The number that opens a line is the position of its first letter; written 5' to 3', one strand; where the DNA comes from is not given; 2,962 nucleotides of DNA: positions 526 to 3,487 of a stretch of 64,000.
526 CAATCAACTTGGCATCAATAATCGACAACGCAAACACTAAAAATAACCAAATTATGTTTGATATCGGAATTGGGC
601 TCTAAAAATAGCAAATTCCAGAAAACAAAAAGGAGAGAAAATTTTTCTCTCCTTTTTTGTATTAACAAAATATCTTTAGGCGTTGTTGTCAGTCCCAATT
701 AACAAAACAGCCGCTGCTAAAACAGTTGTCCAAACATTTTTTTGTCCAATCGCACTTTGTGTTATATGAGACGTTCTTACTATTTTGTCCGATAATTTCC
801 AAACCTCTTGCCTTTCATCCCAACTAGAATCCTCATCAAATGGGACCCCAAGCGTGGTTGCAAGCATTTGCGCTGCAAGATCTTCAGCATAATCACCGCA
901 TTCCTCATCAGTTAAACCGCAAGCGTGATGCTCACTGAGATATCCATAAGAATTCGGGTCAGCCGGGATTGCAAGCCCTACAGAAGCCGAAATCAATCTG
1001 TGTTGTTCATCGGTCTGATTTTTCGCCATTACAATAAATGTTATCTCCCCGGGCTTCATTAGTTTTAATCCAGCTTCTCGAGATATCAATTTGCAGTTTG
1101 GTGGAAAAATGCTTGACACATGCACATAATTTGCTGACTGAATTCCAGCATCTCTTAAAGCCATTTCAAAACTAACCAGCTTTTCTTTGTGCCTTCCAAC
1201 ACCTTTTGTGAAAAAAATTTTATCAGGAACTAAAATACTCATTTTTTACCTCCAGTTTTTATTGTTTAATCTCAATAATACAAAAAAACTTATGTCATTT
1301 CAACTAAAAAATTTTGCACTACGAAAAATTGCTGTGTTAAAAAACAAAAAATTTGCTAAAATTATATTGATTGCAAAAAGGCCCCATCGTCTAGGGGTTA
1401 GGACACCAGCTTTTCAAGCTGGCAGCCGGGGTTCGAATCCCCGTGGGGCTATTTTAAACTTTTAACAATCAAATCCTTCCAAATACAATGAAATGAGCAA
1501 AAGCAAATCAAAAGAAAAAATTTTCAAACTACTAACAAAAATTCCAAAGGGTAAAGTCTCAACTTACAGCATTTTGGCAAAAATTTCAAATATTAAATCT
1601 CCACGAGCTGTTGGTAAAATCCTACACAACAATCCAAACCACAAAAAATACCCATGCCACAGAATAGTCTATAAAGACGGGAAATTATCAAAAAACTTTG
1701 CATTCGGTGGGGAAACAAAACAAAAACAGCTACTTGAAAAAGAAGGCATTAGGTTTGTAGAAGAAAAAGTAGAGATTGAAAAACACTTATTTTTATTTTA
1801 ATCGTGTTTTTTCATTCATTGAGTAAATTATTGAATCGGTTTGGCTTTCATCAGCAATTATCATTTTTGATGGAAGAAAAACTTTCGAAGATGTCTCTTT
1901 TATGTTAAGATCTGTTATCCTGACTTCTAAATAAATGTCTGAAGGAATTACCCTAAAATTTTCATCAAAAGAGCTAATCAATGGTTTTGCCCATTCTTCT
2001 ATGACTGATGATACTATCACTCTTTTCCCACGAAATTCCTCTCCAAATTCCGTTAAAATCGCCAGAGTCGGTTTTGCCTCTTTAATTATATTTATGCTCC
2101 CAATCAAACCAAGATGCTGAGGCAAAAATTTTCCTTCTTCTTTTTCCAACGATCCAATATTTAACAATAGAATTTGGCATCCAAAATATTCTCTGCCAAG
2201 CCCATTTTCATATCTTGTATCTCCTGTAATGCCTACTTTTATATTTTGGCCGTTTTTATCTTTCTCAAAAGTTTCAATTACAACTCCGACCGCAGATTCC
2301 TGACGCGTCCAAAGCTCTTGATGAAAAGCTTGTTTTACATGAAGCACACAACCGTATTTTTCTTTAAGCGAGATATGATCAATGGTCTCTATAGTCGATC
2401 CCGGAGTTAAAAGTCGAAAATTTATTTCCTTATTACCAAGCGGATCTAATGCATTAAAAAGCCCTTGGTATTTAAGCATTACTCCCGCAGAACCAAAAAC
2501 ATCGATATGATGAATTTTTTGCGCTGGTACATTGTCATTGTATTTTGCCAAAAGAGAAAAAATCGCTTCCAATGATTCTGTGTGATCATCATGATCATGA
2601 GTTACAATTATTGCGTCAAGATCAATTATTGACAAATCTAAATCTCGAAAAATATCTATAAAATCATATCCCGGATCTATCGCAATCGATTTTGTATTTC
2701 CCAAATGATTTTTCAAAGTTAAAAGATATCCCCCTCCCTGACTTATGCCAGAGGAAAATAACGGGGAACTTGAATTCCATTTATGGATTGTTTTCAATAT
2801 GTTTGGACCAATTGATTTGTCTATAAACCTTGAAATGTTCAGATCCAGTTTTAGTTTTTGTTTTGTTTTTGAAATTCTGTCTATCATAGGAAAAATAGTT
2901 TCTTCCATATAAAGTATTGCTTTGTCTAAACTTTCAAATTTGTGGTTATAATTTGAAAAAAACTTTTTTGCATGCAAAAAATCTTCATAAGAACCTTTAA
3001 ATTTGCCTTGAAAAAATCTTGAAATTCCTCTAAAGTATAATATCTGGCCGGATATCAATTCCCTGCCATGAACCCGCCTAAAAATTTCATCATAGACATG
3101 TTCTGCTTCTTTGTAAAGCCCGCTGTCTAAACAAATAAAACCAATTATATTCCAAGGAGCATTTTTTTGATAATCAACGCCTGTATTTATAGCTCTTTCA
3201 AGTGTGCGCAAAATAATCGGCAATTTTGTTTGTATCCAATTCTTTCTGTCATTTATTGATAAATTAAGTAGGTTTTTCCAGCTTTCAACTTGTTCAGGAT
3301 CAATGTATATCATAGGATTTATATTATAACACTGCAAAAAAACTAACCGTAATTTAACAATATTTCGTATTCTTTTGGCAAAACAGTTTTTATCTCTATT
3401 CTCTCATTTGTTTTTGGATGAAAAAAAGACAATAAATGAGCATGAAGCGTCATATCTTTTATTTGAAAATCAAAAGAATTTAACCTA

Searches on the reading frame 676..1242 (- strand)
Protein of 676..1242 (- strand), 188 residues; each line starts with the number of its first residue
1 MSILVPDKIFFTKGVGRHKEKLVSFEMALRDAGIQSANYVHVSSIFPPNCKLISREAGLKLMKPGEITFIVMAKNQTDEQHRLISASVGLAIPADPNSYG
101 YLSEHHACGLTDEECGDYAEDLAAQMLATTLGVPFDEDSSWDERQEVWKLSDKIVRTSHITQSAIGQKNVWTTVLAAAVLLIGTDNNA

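Call 53: find_encoding_contigs(protein=window:676-1242:-, flank=10000, max_places=2)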
Protein window:676-1242:- (188 aa): 4 contigs read that carry it; 2 places shown.
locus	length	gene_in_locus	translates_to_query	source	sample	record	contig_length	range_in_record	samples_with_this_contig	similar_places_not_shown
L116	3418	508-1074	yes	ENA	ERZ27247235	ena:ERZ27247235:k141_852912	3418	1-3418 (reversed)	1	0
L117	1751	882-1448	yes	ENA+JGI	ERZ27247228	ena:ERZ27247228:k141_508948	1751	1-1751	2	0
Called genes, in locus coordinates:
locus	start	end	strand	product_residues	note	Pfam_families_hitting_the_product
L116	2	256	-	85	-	?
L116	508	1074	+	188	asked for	PF01862:PvlArgDC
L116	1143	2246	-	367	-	-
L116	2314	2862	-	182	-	PF04461:YajQ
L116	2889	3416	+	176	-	?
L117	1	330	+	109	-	?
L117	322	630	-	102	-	PF01035:DNA_binding_1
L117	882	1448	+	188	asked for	PF01862:PvlArgDC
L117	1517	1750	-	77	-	?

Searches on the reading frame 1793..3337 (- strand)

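Call 71: search_protein_families(library=pfam, proteins=[window:1793-3337:-], max_evalue=0.001)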
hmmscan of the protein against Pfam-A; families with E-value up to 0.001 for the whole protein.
window:1793-3337:- (514 aa): 2 families
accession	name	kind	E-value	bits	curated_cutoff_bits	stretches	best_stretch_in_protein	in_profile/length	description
PF12706.13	Lactamase_B_2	-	3.3e-10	40.3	27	1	218-429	3-198/200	Beta-lactamase superfamily domain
PF00753.33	Lactamase_B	-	0.00013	22.4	22.7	0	214-253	14-57/196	Metallo-beta-lactamase superfamily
